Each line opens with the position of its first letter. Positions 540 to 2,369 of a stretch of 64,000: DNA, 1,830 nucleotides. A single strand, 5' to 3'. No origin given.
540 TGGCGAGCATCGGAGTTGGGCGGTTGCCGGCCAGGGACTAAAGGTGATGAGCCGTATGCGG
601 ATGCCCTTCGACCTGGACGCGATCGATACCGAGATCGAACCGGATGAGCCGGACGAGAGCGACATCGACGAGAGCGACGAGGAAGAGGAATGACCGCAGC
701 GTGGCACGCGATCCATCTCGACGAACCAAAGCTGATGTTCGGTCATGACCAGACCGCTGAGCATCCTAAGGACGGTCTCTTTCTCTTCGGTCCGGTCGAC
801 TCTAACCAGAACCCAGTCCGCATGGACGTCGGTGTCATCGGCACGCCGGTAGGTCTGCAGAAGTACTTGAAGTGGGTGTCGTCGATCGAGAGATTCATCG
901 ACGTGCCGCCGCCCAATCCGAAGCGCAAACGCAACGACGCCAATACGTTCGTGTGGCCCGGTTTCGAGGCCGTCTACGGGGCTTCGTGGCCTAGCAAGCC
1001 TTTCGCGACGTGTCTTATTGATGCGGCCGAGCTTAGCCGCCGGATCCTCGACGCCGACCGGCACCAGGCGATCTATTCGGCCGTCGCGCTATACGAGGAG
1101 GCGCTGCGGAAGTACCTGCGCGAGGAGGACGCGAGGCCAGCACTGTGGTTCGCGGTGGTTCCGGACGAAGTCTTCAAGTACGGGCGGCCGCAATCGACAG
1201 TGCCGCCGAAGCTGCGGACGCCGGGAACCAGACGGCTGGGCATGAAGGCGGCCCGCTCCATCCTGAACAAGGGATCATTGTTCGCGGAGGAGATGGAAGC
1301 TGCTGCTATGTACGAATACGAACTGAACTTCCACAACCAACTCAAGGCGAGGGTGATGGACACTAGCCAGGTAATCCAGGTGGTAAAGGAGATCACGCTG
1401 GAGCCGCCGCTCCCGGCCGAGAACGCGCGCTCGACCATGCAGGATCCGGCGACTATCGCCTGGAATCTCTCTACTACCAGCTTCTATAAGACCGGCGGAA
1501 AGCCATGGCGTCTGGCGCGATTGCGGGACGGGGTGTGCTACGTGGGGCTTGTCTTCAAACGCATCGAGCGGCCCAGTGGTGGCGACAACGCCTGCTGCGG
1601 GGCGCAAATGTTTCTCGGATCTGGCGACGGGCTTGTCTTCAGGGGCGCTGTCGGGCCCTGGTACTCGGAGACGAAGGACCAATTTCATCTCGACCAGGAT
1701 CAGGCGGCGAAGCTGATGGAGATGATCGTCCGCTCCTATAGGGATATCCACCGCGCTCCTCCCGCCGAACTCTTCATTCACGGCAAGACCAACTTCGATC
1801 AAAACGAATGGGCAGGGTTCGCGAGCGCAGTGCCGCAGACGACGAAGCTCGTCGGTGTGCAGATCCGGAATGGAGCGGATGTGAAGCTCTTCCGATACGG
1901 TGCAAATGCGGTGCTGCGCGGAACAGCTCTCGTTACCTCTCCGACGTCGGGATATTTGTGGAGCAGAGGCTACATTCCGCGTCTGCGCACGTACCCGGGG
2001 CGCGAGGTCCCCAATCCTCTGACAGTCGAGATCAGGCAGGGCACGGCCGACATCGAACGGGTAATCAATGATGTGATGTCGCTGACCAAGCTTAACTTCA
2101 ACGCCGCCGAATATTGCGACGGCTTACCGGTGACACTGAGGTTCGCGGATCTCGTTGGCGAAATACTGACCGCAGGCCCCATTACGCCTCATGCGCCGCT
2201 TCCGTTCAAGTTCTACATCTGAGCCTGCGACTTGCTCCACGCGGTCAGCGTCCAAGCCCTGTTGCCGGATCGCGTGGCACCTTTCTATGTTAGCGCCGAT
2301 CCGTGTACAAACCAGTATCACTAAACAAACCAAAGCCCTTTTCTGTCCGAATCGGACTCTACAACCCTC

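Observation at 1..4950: Short pAgo locus extended by two same-strand nuclease-like orphan genes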

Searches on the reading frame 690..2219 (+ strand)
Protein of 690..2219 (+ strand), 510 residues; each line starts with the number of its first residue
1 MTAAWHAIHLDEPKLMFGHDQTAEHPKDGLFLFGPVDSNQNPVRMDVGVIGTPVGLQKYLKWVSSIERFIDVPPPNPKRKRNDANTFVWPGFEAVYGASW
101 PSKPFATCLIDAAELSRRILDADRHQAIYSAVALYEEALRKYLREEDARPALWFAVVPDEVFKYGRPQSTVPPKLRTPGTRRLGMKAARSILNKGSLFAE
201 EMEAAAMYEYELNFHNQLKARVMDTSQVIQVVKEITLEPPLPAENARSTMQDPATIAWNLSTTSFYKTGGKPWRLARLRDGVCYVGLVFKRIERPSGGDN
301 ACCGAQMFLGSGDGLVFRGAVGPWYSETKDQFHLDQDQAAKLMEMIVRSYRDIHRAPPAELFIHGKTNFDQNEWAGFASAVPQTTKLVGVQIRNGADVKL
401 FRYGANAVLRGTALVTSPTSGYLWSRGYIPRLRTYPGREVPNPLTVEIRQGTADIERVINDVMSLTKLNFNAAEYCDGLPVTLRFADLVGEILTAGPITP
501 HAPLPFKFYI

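Call 5: search_protein_families(library=pfam, proteins=[window:690-2219:+], max_evalue=1)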
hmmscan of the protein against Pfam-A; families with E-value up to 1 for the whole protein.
window:690-2219:+ (510 aa): 0 families

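Call 6: search_protein_families(library=padloc, proteins=[window:690-2219:+], max_evalue=1)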
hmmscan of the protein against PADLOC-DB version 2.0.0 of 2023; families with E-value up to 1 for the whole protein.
window:690-2219:+ (510 aa): 17 families
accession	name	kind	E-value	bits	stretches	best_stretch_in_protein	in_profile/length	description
PDLC02378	pAgo_I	-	7.1e-206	682.8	1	6-510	3-493/493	Class I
PDLC02436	pAgo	-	1.5e-115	384.7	1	6-509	6-459/460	-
PDLC02376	pAgo_I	-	2.2e-97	325.1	1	8-510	4-455/455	Class I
PDLC02377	pAgo_I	-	1.3e-46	157.3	2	200-510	149-457/457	Class I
PDLC02392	pAgo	-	1.7e-36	123.8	1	203-499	43-334/346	-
PDLC02420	Aga_SIR2-PNTD1-PNTD2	-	3.7e-29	99.6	1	212-488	710-988/1010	Class I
PDLC02384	pAgo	-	6.1e-28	95.6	1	209-488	727-1008/1030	-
PDLC02428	PprPIWI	-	2.7e-11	41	1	226-498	416-653/666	-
PDLC02383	pAgo_II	-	7.4e-08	28.9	1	410-491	670-746/767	Class II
PDLC02397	pAgo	-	7.9e-08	29.6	1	204-502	308-571/578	-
PDLC02389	pAgo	-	1.8e-05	21.4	1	265-489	505-714/733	-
PDLC02394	pAgo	-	2.4e-05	20.3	1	231-487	834-1092/1121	-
PDLC02382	pAgo_II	-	0.00018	18.2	1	441-488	713-760/782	Class II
PDLC02388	pAgo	-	0.00049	16.5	1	237-496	466-702/716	-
PDLC02386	pAgo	-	0.00097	15.7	1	442-492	632-681/697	-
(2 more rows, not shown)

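Call 7: search_protein_families(library=ncbifam, proteins=[window:690-2219:+], max_evalue=1)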
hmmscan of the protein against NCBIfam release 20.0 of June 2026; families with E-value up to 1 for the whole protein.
window:690-2219:+ (510 aa): 1 family
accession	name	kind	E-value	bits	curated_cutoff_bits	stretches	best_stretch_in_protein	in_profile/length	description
NF001369.0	PRK00278.1-1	equivalog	0.18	10.9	329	1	369-417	197-247/271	indole-3-glycerol phosphate synthase TrpC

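Call 10: find_related_loci(query=window:690-2219:+, collection=genome_contigs, flank=10000)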
Query window:690-2219:+ (510 aa) in genome_contigs; peptide patterns used: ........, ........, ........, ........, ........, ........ (x = any residue, [..] = any of these).
16 stretches matched a pattern; 3 encode a relative of the query (tblastn E <= 1e-3); 2 distinct loci.
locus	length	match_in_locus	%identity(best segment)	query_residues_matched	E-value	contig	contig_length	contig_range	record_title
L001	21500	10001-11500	88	11-510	0e+0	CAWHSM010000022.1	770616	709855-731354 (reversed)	MAG: uncultured Alphaproteobacteria bacterium isolate MFD05513.bin.1.205 genome assembly, contig: contig_8024, whole gen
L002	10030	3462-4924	84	21-510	0e+0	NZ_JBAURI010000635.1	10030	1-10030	MAG: Bradyrhizobium sp. isolate MFD01703_ilm_asm_bin15 k127_235927, whole genome shotgun sequence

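Call 17: find_encoding_contigs(protein=window:690-2219:+, flank=10000, max_places=6)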
Protein window:690-2219:+ (510 aa): no gene with exactly this product is on record in the collection.

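Call 56: find_homologous_proteins(query=window:690-2219:+, max_evalue=1e-10)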
Query window:690-2219:+ (510 aa): 3572 proteins with E <= 1e-10 among 8000 candidates; the best 120 are listed.
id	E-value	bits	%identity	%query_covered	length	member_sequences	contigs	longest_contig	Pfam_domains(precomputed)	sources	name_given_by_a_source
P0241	0.0e+0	1192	100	100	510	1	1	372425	-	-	-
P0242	0.0e+0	1066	89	100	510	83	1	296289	-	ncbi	-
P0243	0.0e+0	1063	88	100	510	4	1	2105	-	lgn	-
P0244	0.0e+0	1060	88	100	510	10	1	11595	-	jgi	jgi:hypothetical protein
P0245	0.0e+0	1045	88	99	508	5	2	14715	-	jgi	jgi:hypothetical protein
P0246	0.0e+0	1032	89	96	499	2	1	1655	-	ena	-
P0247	0.0e+0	1024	85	100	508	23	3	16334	-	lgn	-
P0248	0.0e+0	1020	85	99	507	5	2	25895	-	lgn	-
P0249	0.0e+0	1018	84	100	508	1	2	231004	-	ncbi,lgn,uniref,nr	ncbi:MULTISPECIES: hypothetical protein [unclassified Bradyrhizobium]|uniref:argonaute/piwi family p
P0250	0.0e+0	1011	84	100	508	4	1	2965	-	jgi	jgi:hypothetical protein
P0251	8.8e-297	1003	83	100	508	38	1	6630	-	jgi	jgi:hypothetical protein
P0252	2.0e-296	1002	83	100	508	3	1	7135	-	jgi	jgi:hypothetical protein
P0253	5.2e-294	994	83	100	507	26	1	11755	-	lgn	-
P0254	1.3e-293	993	82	100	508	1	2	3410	-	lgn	-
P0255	1.5e-291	986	82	100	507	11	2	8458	-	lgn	-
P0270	1.2e-224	765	64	99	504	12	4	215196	-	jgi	jgi:hypothetical protein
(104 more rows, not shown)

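Call 57: find_encoding_contigs(protein=P0242, flank=8000, max_places=4)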
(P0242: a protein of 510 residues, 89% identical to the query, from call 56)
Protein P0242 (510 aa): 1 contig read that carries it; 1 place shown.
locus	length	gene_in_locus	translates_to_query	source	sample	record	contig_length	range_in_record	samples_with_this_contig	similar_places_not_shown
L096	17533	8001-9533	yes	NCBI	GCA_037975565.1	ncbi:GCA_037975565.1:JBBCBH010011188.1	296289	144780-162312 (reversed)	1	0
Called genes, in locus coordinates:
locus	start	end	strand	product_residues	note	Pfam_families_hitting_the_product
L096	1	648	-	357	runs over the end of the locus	PF01018:GTP1_OBG, PF01926:MMR_HSR1, PF02421:FeoB_N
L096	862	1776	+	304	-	PF00892:EamA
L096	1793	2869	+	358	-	PF00892:EamA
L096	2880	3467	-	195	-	PF13302:Acetyltransf_3, PF00583:Acetyltransf_1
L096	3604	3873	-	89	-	PF01016:Ribosomal_L27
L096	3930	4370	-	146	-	PF00829:Ribosomal_L21p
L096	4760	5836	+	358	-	-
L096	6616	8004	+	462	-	PF13676:TIR_2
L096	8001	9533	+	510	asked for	-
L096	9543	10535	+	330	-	-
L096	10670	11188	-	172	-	-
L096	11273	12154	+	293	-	-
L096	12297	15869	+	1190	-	PF13646:HEAT_2 (faint)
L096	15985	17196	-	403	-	PF08808:RES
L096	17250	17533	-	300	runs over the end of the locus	-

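Call 58: find_encoding_contigs(protein=P0249, flank=8000, max_places=4)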
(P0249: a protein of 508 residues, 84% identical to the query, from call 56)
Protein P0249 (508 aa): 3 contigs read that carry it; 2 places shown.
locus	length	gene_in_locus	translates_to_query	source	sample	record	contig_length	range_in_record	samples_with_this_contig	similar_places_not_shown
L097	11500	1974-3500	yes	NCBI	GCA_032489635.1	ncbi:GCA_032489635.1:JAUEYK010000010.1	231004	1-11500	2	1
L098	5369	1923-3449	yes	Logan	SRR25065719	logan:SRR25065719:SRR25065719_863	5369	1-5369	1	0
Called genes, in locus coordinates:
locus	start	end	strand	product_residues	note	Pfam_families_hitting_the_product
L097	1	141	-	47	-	?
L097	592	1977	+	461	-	PF13676:TIR_2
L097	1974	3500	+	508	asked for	-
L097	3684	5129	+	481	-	PF00656:Peptidase_C14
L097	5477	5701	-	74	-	PF00067:p450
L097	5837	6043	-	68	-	-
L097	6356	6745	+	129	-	PF02482:Ribosomal_S30AE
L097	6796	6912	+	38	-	-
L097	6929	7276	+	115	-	PF07883:Cupin_2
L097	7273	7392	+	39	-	-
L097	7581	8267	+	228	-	PF00027:cNMP_binding, PF13545:HTH_Crp_2, PF13412:HTH_24 (weak)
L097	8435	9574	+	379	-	PF07536:HWE_HK (faint), PF07568:HisKA_2, PF13581:HATPase_c_2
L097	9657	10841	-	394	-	PF00067:p450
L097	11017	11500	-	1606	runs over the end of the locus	PF13195:DUF4011, PF13086:AAA_11 (weak), PF13245:AAA_19 (faint), PF13604:AAA_30 (weak), PF13086:AAA_11 (weak), PF13087:AAA_12, PF18741:MTES_1575, PF11784:DUF3320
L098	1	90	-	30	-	?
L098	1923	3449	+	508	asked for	-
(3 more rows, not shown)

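Call 59: find_encoding_contigs(protein=P0247, flank=8000, max_places=4)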
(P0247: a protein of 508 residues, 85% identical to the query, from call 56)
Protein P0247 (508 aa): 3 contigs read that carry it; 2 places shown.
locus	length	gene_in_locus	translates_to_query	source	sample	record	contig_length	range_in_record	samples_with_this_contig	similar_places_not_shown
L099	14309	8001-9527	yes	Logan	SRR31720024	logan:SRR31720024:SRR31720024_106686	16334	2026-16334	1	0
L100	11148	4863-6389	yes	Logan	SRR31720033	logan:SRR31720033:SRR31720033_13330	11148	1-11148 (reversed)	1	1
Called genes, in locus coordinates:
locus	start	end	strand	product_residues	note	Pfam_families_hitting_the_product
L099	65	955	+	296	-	PF01068:DNA_ligase_A_M, PF04679:DNA_ligase_A_C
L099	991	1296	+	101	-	-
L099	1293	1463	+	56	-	-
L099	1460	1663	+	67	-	-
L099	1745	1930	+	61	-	PF12244:DUF3606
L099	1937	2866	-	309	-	PF00929:RNase_T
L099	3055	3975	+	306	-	PF02735:Ku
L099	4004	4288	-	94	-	-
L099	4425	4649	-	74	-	-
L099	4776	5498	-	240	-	PF02586:SRAP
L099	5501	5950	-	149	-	-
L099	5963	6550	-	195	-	-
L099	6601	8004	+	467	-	PF13676:TIR_2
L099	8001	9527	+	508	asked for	-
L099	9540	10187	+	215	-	-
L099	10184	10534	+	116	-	-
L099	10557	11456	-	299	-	-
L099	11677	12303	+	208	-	PF13489:Methyltransf_23 (weak), PF05175:MTS (faint), PF24675:NpmA (weak), PF13847:Methyltransf_31, PF08241:Methyltransf_11 (weak), PF08242:Methyltransf_12, PF13649:Methyltransf_25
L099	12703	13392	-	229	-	-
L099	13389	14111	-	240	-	-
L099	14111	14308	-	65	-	?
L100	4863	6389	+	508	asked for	-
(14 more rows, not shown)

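Call 62: search_protein_families(library=pfam, proteins=[L096:9543-10532:+, L099:9540-10184:+, L099:10184-10531:+], max_evalue=0.1)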
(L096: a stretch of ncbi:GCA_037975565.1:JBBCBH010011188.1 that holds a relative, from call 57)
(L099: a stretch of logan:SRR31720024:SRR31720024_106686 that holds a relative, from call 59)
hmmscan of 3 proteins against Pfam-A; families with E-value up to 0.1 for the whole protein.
L096:9543-10532:+ (330 aa): 1 family
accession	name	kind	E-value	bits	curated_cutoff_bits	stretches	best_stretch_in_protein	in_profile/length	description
PF12318.13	FAD-SLDH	-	0.0062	17.2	24.2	1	33-118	35-124/163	Membrane bound FAD containing D-sorbitol dehydrogenase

L099:9540-10184:+ (215 aa): 0 families

L099:10184-10531:+ (116 aa): 0 families

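Call 67: search_solved_structures(query=window:690-2219:+, max_evalue=0.001)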
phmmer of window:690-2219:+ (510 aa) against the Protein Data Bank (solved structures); distinct sequences matched with E-value up to 0.001: 12.
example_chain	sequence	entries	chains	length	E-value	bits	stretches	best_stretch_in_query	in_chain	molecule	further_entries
8ifk_B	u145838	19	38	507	2e-119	402.9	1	7-510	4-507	Piwi domain-containing protein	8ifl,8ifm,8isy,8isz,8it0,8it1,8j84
8j8h_A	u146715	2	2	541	2.2e-119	402.8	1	7-510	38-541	Piwi domain-containing protein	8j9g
8qlo_B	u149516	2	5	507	8.8e-119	400.8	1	8-510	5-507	Short prokaryotic Argonaute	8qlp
8fex_B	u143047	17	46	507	1.7e-117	396.6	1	7-510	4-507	short pAgo | Piwi domain-containing protein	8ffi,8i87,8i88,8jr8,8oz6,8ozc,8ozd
8j7s_A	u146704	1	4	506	6.6e-117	394.6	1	7-509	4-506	Piwi domain-containing protein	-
9om4_B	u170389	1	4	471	2.3e-45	158.6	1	215-509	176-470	Prokaryotic argonaute MID-PIWI family protein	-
9jsb_A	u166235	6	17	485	1.1e-35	126.6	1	213-494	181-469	Ago | pAgo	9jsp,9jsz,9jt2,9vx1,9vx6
9qbp_B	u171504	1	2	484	2.1e-33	119.1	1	207-493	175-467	Protein argonaute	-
9qbl_B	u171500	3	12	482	5.6e-31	111.1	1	212-494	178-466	Protein argonaute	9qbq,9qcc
8in8_C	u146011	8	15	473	2.5e-17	66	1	212-508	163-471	Piwi domain protein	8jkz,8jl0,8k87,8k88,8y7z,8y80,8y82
8xih_A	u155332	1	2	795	0.00068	21.7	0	389-496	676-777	Piwi domain-containing protein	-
9wmd_A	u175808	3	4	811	0.0007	21.7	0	389-496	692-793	Piwi domain-containing protein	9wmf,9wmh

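Call 68: search_solved_structures(query=L096:6616-8001:+, max_evalue=0.001)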
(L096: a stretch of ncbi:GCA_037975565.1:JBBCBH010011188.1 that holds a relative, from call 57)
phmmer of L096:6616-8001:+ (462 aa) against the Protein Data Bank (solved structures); distinct sequences matched with E-value up to 0.001: 10.
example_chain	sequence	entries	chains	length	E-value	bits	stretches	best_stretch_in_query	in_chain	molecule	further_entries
8fex_A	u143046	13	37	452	3.8e-61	210.5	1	4-443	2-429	TIR-APAZ | TIR domain-containing protein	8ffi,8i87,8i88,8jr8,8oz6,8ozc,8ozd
8sp0_A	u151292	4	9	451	4.7e-61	210.2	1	4-443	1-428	TIR-APAZ | TIR domain-containing protein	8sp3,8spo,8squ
8j8h_B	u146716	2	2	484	5.3e-61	210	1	3-460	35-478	TIR domain-containing protein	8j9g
8ifk_A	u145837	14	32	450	7.3e-61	209.5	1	4-461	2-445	TIR domain-containing protein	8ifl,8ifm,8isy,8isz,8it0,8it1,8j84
8j7s_B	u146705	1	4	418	1.7e-60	208.3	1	4-429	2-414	TIR domain-containing protein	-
8u7b_B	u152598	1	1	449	4.1e-60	207.1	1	4-461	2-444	TIR domain-containing protein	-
8z92_E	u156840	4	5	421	4.6e-59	203.6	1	4-430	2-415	TIR domain-containing protein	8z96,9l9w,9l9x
8qlo_A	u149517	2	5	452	4.3e-58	200.4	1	4-434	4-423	Toll/interleukin-1 receptor domain-containing protein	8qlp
7uxr_A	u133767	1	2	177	0.00054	22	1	7-75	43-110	TIR domain protein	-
7uwg_A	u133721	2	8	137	0.00085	21.4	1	7-65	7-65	Molecular chaperone Tir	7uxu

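Call 83: find_encoding_contigs(protein=P0270, flank=6000, max_places=5)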
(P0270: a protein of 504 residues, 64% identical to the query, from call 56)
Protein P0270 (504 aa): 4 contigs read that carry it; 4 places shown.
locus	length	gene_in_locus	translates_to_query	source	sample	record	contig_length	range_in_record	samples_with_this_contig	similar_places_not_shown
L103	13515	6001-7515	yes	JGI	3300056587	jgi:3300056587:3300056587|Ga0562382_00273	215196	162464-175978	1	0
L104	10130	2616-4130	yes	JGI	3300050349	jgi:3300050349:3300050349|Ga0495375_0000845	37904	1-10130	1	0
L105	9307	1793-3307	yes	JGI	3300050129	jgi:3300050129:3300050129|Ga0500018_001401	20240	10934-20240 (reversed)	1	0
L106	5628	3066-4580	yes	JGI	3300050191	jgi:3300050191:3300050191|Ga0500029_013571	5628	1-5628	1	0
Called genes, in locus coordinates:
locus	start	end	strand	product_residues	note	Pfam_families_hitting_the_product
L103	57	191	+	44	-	-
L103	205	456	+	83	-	-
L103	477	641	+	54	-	-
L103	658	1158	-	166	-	PF13577:SnoaL_4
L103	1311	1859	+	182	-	PF01464:SLT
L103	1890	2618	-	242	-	-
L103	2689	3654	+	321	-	PF04909:Amidohydro_2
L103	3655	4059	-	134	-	PF02311:AraC_binding (weak), PF07883:Cupin_2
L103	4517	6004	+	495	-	PF13676:TIR_2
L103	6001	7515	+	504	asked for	-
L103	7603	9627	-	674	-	PF20442:BrxL_N, PF13337:BrxL_ATPase, PF05362:Lon_C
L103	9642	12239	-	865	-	PF08665:PglZ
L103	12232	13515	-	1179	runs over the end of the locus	PF02384:N6_Mtase (faint), PF20473:MmeI_Mtase (faint), PF07669:Eco57I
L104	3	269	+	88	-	?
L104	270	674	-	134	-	PF02311:AraC_binding (weak), PF07883:Cupin_2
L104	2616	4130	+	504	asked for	-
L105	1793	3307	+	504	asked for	-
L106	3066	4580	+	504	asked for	-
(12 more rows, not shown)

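Call 84: search_protein_families(library=padloc, proteins=[L096:9543-10532:+, L002:4937-5929:+, L097:3684-5126:+], max_evalue=0.01)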
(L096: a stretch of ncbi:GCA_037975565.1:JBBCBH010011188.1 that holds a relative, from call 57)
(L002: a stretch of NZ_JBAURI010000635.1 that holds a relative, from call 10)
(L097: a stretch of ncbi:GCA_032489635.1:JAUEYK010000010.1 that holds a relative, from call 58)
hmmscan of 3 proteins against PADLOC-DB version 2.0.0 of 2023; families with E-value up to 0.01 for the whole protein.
L096:9543-10532:+ (330 aa): 0 families

L002:4937-5929:+ (331 aa): 0 families

L097:3684-5126:+ (481 aa): 1 family
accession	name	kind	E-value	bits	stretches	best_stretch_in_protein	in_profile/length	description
PDLC02987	caspase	-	6e-11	40.2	1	3-254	5-149/453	-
